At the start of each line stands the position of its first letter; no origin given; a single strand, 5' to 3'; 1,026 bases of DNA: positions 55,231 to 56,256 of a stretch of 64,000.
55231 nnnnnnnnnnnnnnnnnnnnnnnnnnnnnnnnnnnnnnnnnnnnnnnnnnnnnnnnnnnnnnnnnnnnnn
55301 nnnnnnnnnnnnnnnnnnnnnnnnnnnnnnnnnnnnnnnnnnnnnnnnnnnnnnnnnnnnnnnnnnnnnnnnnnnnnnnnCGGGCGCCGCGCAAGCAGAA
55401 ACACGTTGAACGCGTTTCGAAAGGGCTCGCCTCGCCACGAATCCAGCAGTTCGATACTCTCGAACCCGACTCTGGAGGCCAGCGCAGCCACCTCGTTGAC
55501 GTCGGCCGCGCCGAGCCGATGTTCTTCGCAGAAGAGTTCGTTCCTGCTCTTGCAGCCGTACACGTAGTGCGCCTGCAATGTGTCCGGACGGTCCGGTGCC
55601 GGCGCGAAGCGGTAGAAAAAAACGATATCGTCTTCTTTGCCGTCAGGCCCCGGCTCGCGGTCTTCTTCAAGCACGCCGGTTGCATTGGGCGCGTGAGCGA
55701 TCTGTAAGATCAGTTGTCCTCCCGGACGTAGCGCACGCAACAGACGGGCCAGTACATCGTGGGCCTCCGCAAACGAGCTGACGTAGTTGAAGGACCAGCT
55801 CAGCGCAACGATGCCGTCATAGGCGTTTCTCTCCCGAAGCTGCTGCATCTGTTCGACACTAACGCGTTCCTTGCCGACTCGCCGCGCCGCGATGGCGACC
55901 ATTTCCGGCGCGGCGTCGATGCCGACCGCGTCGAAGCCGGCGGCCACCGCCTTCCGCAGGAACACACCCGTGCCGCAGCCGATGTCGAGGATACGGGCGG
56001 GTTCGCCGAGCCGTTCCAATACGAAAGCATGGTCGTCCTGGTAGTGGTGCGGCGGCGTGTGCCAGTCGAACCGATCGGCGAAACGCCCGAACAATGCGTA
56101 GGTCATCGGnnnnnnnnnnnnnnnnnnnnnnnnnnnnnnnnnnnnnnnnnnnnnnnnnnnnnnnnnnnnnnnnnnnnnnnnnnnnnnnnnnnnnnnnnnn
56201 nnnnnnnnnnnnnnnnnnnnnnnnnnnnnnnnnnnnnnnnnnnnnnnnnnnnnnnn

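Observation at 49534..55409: RADAR-like operon (P-loop NTPase plus 927-aa adenosine-deaminase-fold protein) extended by a translationally coupled TauD-type dioxygenase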

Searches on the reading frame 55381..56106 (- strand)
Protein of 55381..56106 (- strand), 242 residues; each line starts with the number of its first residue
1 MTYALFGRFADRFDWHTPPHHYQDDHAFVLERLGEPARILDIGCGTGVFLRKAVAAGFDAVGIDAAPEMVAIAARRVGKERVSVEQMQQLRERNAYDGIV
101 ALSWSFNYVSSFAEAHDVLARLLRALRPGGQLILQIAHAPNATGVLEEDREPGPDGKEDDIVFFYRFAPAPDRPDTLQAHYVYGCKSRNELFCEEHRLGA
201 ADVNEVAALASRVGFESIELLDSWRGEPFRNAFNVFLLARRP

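Call 3: search_protein_families(library=padloc, proteins=[window:55381-56106:-], max_evalue=0.01)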
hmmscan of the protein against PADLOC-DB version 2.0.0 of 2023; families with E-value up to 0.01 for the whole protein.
window:55381-56106:- (242 aa): 2 families
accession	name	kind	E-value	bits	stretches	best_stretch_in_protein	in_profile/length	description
PDLC04134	mad2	-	4.8e-16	56.7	1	11-147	266-407/492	mads_2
PDLC03222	MTase_II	-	0.0099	12.5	0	34-72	153-189/602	Type II methyltransferase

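Call 4: search_protein_families(library=pfam, proteins=[window:55381-56106:-], max_evalue=0.01)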
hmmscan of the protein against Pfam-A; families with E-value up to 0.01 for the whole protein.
window:55381-56106:- (242 aa): 13 families
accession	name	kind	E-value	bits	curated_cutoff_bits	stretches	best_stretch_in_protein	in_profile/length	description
PF13489.12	Methyltransf_23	-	6.8e-16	58.9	27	1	19-138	6-120/164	Methyltransferase domain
PF13649.12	Methyltransf_25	-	8.5e-15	55.7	27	1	39-130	1-97/97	Methyltransferase domain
PF08241.18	Methyltransf_11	-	3.9e-13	50.3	21.2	1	40-134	1-95/95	Methyltransferase domain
PF08242.18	Methyltransf_12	-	1.1e-12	48.9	30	1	40-132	1-98/98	Methyltransferase domain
PF13847.12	Methyltransf_31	-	7e-08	32.7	27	1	38-135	6-110/145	Methyltransferase domain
PF01135.25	PCMT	-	8.1e-08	32.7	20.3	1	31-138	70-175/210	Protein-L-isoaspartate(D-aspartate) O-methyltransferase (PCMT)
PF02353.26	CMAS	-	6.5e-05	22.8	27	1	32-140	59-170/273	Mycolic acid cyclopropane synthetase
PF20922.3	Anamorsin_N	-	0.00012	22.3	27.1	1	69-135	20-88/163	Anamorsin, N-terminal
PF01209.24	Ubie_methyltran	-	0.00014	21.8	20.1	1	35-133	47-150/233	ubiE/COQ5 methyltransferase family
PF05401.17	NodS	-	0.00016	22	24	1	34-135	42-145/201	Nodulation protein S (NodS)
PF03291.22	mRNA_G-N7_MeTrfase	-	0.00073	19.2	26.6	0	35-85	61-105/315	mRNA (guanine-N(7))-methyltransferase domain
PF08003.17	Methyltransf_9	-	0.001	18.6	23.8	1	38-135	118-218/315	Protein of unknown function (DUF1698)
PF07021.18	MetW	-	0.0015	18.6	21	1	24-73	2-52/193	Methionine biosynthesis protein MetW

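Call 5: search_protein_families(library=ncbifam, proteins=[window:55381-56106:-], max_evalue=0.01)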
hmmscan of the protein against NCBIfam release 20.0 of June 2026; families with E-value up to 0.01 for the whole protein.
window:55381-56106:- (242 aa): 36 families (the best 25 are shown)
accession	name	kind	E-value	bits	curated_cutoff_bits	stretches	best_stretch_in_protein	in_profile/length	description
NF043040.1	corrin_prot_MT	hypoth_equivalog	1.3e-15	57.5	180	1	29-135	34-148/216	corrinoid protein-associated methyltransferase CpaM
NF045667.1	MTase_DVU1556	equivalog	2.4e-11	43.5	155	1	28-135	15-120/213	DVU_1556 family methyltransferase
TIGR02072.1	BioC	equivalog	1.3e-09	38.3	184.95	1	35-136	34-134/244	malonyl-ACP O-methyltransferase BioC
NF051855.1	GlySarMtaseBact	equivalog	3.4e-09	36.7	350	1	11-135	30-159/259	glycine/sarcosine N-methyltransferase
TIGR01983.1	UbiG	equivalog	2.6e-08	33.5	102.95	1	37-134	51-151/228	bifunctional 2-polyprenyl-6-hydroxyphenol methylase/3-demethylubiquinol 3-O-methyltransferase UbiG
TIGR02021.1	BchM-ChlM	equivalog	2.7e-08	33.5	158.9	1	33-121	48-142/218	magnesium protoporphyrin IX methyltransferase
NF007610.0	PRK10258.1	equivalog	3.7e-08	33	342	1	4-133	11-137/251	malonyl-ACP O-methyltransferase BioC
NF041820.1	daptide_MTase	equivalog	4.6e-08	32.8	175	1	36-147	37-156/243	daptide-type RiPP biosynthesis methyltransferase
NF050150.1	RiPP_MTase_ApyS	equivalog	8.4e-08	31.8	400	1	18-79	125-187/323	RiPP biosynthesis methyltransferase ApyS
NF001790.0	PRK00517.3-3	equivalog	1.3e-07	31.3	269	1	35-134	122-223/262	50S ribosomal protein L11 methyltransferase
NF041536.1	ArsM_DUF2284_UU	exception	1.4e-07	30.3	575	1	28-134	69-180/459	arsenite methyltransferase/DUF2284 domain selenoprotein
TIGR01934.1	MenG_MenH_UbiE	subfamily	1.6e-07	30.9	158.35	1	35-135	39-142/223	ubiquinone/menaquinone biosynthesis methyltransferase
NF041537.1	ArsM_AhpD_UU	exception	2.3e-07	29.9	510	1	28-134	69-180/345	arsenite methyltransferase/AhpD domain selenoprotein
NF001244.0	PRK00216.1-5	equivalog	1e-06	28.2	216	1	36-135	49-154/236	bifunctional demethylmenaquinone methyltransferase/2-methoxy-6-polyprenyl-1,4-benzoquinol methylase UbiE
NF041650.1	nod_mtase_NodS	equivalog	2e-06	27.6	300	1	37-138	40-143/190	nodulation methyltransferase NodS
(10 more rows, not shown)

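Call 46: find_related_loci(query=A5, collection=metagenome_contigs, flank=10000)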
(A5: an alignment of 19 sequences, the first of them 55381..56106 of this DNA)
Query A5 (242 aa) in metagenome_contigs; peptide patterns used: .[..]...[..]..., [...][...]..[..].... (x = any residue, [..] = any of these).
600 stretches matched a pattern (row limit reached: there are more); 276 encode a relative of the query (tblastn E <= 1e-3); the best 80 are kept; 80 distinct loci.
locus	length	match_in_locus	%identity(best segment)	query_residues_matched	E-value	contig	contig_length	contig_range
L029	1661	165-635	24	2-151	4e-13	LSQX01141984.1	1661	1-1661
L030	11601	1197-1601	33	22-151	1e-12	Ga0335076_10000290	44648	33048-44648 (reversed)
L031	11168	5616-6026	36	4-134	4e-12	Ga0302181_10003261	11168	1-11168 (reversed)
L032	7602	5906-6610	26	1-240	5e-12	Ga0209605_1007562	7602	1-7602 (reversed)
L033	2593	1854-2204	33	23-136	5e-12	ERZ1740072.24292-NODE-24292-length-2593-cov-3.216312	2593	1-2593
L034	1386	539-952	33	1-134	4e-12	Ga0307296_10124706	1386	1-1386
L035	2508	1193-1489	40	37-135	7e-12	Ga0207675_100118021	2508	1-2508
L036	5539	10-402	32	22-147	1e-11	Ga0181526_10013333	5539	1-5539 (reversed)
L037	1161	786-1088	34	33-134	2e-11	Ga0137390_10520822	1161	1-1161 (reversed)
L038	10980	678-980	38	36-134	6e-11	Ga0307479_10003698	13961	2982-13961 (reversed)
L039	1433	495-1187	24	5-241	5e-11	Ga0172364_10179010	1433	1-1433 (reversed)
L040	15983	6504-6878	31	22-141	9e-11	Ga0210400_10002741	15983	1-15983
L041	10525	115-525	30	2-136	1e-10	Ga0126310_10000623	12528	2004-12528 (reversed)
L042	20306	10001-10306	34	28-132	2e-10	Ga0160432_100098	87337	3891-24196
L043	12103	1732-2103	34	15-134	3e-10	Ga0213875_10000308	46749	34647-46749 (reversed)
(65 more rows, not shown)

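Call 77: search_solved_structures(query=A5, max_evalue=0.0001)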
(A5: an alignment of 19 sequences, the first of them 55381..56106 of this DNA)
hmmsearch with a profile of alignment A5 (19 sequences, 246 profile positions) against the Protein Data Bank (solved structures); distinct sequences matched with E-value up to 0.0001: 81 (the best 60 are shown).
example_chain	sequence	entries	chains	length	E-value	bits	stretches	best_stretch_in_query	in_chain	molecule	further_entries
7pd7_A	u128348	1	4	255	5.7e-97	327.1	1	3-244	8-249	Methyltransferase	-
7zgt_A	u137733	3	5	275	3e-18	69.3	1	39-235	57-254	Methyltransferase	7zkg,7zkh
3d2l_A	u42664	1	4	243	1.7e-16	63.6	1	6-243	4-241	SAM-dependent methyltransferase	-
6uk5_A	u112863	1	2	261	6.3e-15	58.4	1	23-137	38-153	CalS10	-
9icz_A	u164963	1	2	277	3.5e-14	56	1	39-231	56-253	S-adenosylmethionine (SAM)-dependent methyltransferase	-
3bxo_A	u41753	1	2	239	4.1e-14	55.7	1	20-137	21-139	N,N-dimethyltransferase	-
5bsz_A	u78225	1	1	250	8.8e-14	54.7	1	22-138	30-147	N-methyltransferase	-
3e23_A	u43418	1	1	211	3.5e-12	49.4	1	33-134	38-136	uncharacterized protein RPA2492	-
9sot_A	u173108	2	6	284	3.9e-12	49.3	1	13-139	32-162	Class I SAM-dependent methyltransferase | Methyltransferase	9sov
1wzn_A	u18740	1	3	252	4.9e-12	49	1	3-136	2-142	SAM-dependent methyltransferase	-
2avn_A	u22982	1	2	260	8.3e-12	48.2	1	3-136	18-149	ubiquinone/menaquinone biosynthesis methyltransferase-related protein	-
6m81_A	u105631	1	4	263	2e-11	46.9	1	7-137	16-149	dTDP-3-amino-3,6-dideoxy-alpha-D-glucopyranose N,N-dimethyltransferase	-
1y8c_A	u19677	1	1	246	2.3e-11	46.7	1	6-151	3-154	S-adenosylmethionine-dependent methyltransferase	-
3pfg_A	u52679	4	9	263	2.3e-11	46.7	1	8-137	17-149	N-methyltransferase | dTDP-3-amino-3,6-dideoxy-alpha-D-glucopyranose N,N-dimethyltransferase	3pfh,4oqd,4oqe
6m82_A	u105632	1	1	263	2.5e-11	46.6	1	8-137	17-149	dTDP-3-amino-3,6-dideoxy-alpha-D-glucopyranose N,N-dimethyltransferase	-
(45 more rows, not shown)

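Call 80: search_solved_structures(query=window:55381-56106:-, max_evalue=1e-10, show_alignments=1)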
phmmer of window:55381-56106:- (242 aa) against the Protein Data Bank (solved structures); distinct sequences matched with E-value up to 1e-10: 5.
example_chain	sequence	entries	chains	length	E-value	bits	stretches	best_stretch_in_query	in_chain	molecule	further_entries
7pd7_A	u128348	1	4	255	2e-67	230.6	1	3-237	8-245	Methyltransferase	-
7zgt_A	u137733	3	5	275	7.7e-12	48.6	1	36-231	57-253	Methyltransferase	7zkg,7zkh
3e23_A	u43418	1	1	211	1e-11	48.2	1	32-132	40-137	uncharacterized protein RPA2492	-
3d2l_A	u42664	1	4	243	8.5e-11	45.2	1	9-164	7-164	SAM-dependent methyltransferase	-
6uk5_A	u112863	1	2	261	9.2e-11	45.1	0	24-135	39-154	CalS10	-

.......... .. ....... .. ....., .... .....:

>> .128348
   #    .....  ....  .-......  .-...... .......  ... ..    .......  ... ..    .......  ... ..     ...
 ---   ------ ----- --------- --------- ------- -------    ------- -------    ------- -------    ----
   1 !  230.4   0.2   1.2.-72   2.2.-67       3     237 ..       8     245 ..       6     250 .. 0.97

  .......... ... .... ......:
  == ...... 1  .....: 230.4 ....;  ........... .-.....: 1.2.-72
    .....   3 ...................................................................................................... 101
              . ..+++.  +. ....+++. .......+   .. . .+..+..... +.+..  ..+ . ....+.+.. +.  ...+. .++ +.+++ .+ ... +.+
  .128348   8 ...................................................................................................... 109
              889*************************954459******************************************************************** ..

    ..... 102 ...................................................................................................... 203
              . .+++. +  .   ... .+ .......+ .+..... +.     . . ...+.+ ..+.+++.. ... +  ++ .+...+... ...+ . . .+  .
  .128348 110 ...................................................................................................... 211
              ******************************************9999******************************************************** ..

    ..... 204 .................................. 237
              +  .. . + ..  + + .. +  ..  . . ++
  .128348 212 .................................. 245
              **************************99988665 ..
